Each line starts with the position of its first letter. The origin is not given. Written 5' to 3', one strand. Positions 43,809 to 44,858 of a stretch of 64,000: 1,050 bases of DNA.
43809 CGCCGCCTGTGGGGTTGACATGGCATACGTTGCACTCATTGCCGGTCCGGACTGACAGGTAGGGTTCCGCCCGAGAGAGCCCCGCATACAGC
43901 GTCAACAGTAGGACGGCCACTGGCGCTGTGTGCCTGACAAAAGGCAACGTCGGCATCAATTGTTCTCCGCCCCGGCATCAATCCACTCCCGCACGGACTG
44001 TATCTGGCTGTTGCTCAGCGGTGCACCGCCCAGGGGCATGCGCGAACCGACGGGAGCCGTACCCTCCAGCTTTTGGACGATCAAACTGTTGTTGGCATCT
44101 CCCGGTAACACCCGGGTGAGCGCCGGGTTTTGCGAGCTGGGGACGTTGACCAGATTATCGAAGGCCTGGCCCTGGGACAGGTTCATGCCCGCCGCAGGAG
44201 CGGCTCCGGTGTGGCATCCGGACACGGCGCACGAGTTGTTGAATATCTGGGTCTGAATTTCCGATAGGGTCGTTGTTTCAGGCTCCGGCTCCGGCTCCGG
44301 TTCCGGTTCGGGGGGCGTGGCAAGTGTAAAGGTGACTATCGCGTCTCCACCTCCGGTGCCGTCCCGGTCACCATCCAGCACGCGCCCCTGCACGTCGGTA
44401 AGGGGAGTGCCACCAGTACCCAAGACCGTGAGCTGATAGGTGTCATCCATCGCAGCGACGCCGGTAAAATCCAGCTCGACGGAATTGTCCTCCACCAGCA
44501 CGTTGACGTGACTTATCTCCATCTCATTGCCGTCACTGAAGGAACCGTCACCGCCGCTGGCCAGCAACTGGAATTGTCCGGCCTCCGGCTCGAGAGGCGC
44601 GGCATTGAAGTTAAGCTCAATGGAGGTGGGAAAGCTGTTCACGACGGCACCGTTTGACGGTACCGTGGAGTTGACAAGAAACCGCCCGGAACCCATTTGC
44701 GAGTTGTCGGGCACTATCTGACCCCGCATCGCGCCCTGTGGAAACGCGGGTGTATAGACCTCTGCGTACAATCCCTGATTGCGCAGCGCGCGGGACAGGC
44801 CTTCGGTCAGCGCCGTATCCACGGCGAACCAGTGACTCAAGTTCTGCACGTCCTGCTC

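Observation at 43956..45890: Unusual lipoprotein with three CHRD domains, an Ig-like domain, a (PE)6 linker and a cytochrome-like domain with non-canonical C-X4-CH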

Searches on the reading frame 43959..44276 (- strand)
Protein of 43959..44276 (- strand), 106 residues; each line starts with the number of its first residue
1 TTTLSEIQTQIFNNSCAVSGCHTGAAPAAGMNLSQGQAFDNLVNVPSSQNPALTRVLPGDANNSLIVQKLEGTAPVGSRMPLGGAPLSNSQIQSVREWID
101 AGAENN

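Call 5: search_protein_families(library=pfam, proteins=[window:43959-44276:-], max_evalue=10)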
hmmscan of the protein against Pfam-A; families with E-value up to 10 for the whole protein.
seq(106 aa): 2 families
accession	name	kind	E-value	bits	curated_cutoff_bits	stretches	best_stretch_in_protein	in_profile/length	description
PF07635.16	PSCyt1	-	0.064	14.3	22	1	20-72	3-48/59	Planctomycete cytochrome C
PF06934.16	CTI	-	0.29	10.1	25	1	79-105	87-113/692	Fatty acid cis/trans isomerase (CTI)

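Call 13: search_protein_families(library=pfam, alignment_id=A1, max_evalue=1)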
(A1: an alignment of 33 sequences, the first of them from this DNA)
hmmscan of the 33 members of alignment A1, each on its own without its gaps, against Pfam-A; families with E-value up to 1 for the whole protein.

A. member 1, seq(106 aa): 2 families
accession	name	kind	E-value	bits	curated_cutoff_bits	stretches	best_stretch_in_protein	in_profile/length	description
PF07635.16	PSCyt1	-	0.064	14.3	22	1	20-72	3-48/59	Planctomycete cytochrome C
PF06934.16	CTI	-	0.29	10.1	25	1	79-105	87-113/692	Fatty acid cis/trans isomerase (CTI)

B. families by the number of members that match (of 33 scanned): 8 families
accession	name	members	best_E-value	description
PF13442.11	Cytochrome_CBB3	19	0.00031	Cytochrome C oxidase, cbb3-type, subunit III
PF07635.16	PSCyt1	19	0.0022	Planctomycete cytochrome C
PF06934.16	CTI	10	0.0093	Fatty acid cis/trans isomerase (CTI)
PF00034.26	Cytochrom_C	7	0.016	Cytochrome c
PF09699.15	Paired_CXXCH_1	1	0.1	Doubled CXXCH motif (Paired_CXXCH_1)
PF18683.7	ChiW_Ig_like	1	0.16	Chitinase W immunoglobulin-like domain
PF04709.17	AMH_N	1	0.18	Anti-Mullerian hormone, N terminal region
PF14464.11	Prok-JAB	1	0.2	Prokaryotic homologs of the JAB domain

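Call 14: search_solved_structures(query=A1, max_evalue=10, show_alignments=4)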
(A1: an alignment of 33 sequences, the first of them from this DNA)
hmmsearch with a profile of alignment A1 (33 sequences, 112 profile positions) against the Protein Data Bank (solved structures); distinct sequences matched with E-value up to 10: 25.
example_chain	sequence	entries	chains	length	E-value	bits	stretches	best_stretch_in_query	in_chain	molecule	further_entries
5mab_A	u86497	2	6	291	3.5e-08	36.6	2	17-112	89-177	FoxE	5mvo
3dr0_A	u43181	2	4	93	5e-05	26.4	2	12-36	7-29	Cytochrome c6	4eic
4eid_A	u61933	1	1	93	5.4e-05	26.3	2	12-36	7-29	Cytochrome c6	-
3dmi_A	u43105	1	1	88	0.00057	23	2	12-35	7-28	cytochrome c6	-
7y7a_G7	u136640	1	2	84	0.0016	21.6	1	12-50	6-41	Cytochrome c6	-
9se7_T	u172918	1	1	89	0.002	21.3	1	11-36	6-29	Cytochrome c6, chloroplastic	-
1cyi_A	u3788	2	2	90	0.0021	21.2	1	11-36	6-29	CYTOCHROME C6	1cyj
2zbo_A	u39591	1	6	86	0.0024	21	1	12-47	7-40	Cytochrome c6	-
7y5e_GN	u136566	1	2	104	0.0025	21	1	12-47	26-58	Cytochrome c6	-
4eif_A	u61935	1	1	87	0.0034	20.5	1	12-51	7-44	Cytochrome c6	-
4eie_A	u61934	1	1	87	0.005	20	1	12-46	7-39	Cytochrome c6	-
1c6o_A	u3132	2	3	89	0.013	18.7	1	11-35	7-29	CYTOCHROME C6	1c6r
1ls9_A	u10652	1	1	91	0.019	18.1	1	12-35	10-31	CYTOCHROME C6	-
1a2s_A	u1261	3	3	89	0.026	17.7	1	12-35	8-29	CYTOCHROME C6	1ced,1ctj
6tr1_C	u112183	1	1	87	0.036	17.2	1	12-37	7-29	Cytochrome c6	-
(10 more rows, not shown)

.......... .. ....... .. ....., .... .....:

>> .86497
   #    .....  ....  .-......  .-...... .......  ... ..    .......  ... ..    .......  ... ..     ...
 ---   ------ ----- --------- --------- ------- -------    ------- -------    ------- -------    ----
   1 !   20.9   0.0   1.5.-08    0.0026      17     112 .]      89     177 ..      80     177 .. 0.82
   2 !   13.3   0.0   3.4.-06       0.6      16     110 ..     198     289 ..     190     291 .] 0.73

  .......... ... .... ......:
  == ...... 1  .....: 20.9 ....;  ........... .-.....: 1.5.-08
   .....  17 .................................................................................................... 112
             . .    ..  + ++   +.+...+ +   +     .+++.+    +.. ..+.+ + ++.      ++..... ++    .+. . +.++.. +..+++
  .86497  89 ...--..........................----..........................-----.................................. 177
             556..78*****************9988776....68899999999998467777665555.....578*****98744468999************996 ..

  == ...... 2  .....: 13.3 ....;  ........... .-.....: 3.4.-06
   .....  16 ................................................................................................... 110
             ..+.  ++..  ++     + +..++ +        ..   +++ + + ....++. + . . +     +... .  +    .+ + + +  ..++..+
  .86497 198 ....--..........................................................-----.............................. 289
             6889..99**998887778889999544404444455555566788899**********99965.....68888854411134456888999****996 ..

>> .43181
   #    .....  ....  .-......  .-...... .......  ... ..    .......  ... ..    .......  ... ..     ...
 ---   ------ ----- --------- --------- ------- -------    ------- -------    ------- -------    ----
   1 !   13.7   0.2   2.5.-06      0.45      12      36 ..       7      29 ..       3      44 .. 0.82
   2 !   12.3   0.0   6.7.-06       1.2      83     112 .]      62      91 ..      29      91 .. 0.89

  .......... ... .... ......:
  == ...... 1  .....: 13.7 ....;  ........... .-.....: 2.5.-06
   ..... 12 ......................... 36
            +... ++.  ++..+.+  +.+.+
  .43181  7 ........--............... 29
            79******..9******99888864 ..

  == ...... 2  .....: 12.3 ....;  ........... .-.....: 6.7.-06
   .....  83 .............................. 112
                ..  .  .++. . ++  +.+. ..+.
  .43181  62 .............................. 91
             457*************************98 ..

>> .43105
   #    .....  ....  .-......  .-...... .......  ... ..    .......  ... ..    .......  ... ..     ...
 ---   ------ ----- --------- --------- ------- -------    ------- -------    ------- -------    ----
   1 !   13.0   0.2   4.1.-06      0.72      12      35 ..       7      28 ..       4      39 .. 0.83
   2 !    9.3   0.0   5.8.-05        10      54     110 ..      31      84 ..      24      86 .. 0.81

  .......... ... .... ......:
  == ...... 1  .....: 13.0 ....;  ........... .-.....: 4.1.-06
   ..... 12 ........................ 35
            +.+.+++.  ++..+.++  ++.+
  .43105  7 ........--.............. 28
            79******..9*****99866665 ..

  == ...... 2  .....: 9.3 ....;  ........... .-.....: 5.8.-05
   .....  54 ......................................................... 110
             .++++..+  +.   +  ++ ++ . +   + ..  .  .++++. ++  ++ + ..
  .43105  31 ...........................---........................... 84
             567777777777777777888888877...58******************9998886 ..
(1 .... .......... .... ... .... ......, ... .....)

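Call 81: search_protein_representatives(alignment_id=A1)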
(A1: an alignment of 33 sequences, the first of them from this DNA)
Query: 33 sequences, 112 profile positions. Proteins with E-value up to 0.001 (for the whole library): 21281; up to 1e-10: 8207; up to 1e-30: 531. The best 150 are listed.
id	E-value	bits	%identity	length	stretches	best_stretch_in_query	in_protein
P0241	2.8e-159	536.2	-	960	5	4-110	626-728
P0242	4.2e-122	416.4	-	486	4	4-107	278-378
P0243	3.9e-119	406.9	-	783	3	4-110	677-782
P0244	1.4e-111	382.5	-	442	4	4-106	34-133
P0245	2.0e-111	382.1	-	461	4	4-106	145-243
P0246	4.9e-109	374.4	-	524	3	3-110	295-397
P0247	5.4e-108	371.0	-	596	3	3-110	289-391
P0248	1.9e-107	369.2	-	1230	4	3-109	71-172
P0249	1.3e-103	356.8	-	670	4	5-111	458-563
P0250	7.7e-102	351.2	-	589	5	4-110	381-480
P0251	2.7e-98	339.8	-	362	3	4-110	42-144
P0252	4.4e-97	335.9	-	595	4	4-107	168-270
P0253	5.9e-90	312.9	-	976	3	4-110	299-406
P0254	2.5e-88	307.7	-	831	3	4-109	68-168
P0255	3.6e-88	307.1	-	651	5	4-109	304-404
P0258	2.4e-85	298.1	-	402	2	3-110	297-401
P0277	7.4e-69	244.9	-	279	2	4-110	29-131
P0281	2.9e-67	239.8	-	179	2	5-110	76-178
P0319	8.1e-49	180.4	-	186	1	1-112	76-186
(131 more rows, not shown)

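Call 83: search_protein_families(library=pfam, proteins=[P0241, P0242, P0244, P0246, P0251, P0258, P0277, P0281, P0319, P0255], max_evalue=0.01)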
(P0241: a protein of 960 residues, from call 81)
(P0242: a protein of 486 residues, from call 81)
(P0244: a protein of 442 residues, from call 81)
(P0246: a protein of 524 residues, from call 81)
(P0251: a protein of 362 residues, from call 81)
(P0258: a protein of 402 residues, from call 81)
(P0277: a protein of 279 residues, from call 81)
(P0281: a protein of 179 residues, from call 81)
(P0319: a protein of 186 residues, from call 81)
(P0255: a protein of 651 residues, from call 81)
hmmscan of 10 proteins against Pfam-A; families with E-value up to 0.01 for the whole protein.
P0241 (960 aa): 4 families
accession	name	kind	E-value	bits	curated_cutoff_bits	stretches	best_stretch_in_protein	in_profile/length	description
PF07452.17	CHRD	-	3.8e-73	244.3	24.1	3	169-274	3-117/117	CHRD domain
PF07635.16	PSCyt1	-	6e-10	40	22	0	752-804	1-46/59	Planctomycete cytochrome C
PF22926.2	C1-like_CT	-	0.00062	20.1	25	0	412-424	7-19/43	C1 domain-like, C-terminal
PF06051.17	DUF928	-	0.0088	16.3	26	0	470-490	64-84/184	Domain of Unknown Function (DUF928)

P0242 (486 aa): 3 families
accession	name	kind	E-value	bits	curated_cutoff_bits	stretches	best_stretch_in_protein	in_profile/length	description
PF13442.11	Cytochrome_CBB3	-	3.4e-11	43.8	27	0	183-271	8-68/68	Cytochrome C oxidase, cbb3-type, subunit III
PF07635.16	PSCyt1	-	9.4e-11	42.6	22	0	193-253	3-56/59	Planctomycete cytochrome C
PF00034.26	Cytochrom_C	-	8.8e-05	24.2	21.3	0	183-274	6-89/90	Cytochrome c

P0244 (442 aa): 3 families
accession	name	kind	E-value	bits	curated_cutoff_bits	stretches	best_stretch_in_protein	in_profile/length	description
PF07635.16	PSCyt1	-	4.6e-18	66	22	2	159-214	3-56/59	Planctomycete cytochrome C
PF13442.11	Cytochrome_CBB3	-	3e-09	37.5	27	0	356-438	8-68/68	Cytochrome C oxidase, cbb3-type, subunit III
PF00034.26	Cytochrom_C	-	4.7e-09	37.9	21.3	1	355-441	5-89/90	Cytochrome c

P0246 (524 aa): 4 families
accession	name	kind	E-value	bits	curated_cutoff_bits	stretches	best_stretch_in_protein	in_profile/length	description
PF07635.16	PSCyt1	-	2e-10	41.5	22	0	57-110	1-47/59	Planctomycete cytochrome C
PF13205.12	Big_5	-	2.1e-06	28.8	23.6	1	153-246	2-83/105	Bacterial Ig-like domain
PF06934.16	CTI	-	0.00014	21.1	25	0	119-150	88-119/692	Fatty acid cis/trans isomerase (CTI)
PF04234.18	CopC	-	0.0055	18.1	23.3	0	158-244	4-72/92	CopC domain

P0251 (362 aa): 7 families
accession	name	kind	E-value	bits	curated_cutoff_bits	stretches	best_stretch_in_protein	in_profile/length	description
PF07635.16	PSCyt1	-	3.4e-12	47.2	22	1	276-328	1-46/59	Planctomycete cytochrome C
PF13442.11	Cytochrome_CBB3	-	1.7e-08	35.1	27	0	271-355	9-68/68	Cytochrome C oxidase, cbb3-type, subunit III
PF00034.26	Cytochrom_C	-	0.00017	23.2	21.3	0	166-195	7-32/90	Cytochrome c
PF06934.16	CTI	-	0.00035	19.7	25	0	120-159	88-127/692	Fatty acid cis/trans isomerase (CTI)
PF11845.13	Tll0287-like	-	0.0031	18.4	24.1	0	163-184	96-118/144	Tll0287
PF14522.11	Cytochrome_C7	-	0.0044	17.3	24.8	0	169-178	14-23/67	Cytochrome c7 and related cytochrome c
PF09699.15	Paired_CXXCH_1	-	0.0091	16.1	20.6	0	169-186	7-24/41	Doubled CXXCH motif (Paired_CXXCH_1)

P0258 (402 aa): 1 family
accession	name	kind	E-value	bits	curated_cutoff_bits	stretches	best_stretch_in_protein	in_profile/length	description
PF07635.16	PSCyt1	-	0.00013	23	22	0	317-370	3-49/59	Planctomycete cytochrome C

P0277 (279 aa): 3 families
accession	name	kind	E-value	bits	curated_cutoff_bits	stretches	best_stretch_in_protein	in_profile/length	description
PF07635.16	PSCyt1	-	1.2e-10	42.3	22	1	44-108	1-56/59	Planctomycete cytochrome C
PF13442.11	Cytochrome_CBB3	-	0.0011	19.7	27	0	38-126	8-68/68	Cytochrome C oxidase, cbb3-type, subunit III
PF06934.16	CTI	-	0.0033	16.5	25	0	248-273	88-113/692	Fatty acid cis/trans isomerase (CTI)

P0281 (179 aa): 2 families
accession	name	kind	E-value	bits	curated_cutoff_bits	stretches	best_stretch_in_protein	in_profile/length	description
PF07635.16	PSCyt1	-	7.6e-08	33.3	22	0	5-51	12-56/59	Planctomycete cytochrome C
PF06934.16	CTI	-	0.0098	15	25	0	48-83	87-121/692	Fatty acid cis/trans isomerase (CTI)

P0319 (186 aa): 2 families
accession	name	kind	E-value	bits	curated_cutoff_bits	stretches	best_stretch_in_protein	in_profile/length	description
PF17957.7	Big_7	-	2.7e-13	50.8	24.1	1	3-53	18-68/70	Bacterial Ig domain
PF19077.6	Big_13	-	0.0033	18.3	27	1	13-74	36-100/102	Bacterial Ig-like domain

P0255 (651 aa): 6 families
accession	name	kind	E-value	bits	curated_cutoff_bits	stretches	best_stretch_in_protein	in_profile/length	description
PF07635.16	PSCyt1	-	1.7e-16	61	22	0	446-501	1-49/59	Planctomycete cytochrome C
PF13442.11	Cytochrome_CBB3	-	1.7e-09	38.3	27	0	562-588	9-33/68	Cytochrome C oxidase, cbb3-type, subunit III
PF00034.26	Cytochrom_C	-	1.5e-06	29.8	21.3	0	562-575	7-20/90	Cytochrome c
PF14376.11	Haem_bd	-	4.8e-05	23.8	27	0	60-74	35-49/133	Haem-binding domain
PF11845.13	Tll0287-like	-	7.8e-05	23.6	24.1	0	560-576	96-113/144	Tll0287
PF22113.1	Mtrc-MtrF_II-IV_dom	-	0.0083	16.1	30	0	61-76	78-93/176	Outer membrane cytochrome MtrC/MtrF-like, domains II/IV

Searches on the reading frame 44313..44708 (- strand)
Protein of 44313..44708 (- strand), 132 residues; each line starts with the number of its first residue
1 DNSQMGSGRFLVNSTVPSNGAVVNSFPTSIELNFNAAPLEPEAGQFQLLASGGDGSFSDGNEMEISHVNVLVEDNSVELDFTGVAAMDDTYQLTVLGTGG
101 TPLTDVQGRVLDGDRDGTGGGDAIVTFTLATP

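Call 5: search_protein_families(library=pfam, proteins=[window:44313-44708:-], max_evalue=10)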
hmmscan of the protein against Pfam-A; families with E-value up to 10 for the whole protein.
seq(132 aa): 2 families
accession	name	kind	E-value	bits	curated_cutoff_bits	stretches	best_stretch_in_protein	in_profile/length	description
PF04234.18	CopC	-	0.00013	23.3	23.3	1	13-70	5-51/92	CopC domain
PF13205.12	Big_5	-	0.00045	21.4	23.6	1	12-111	7-95/105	Bacterial Ig-like domain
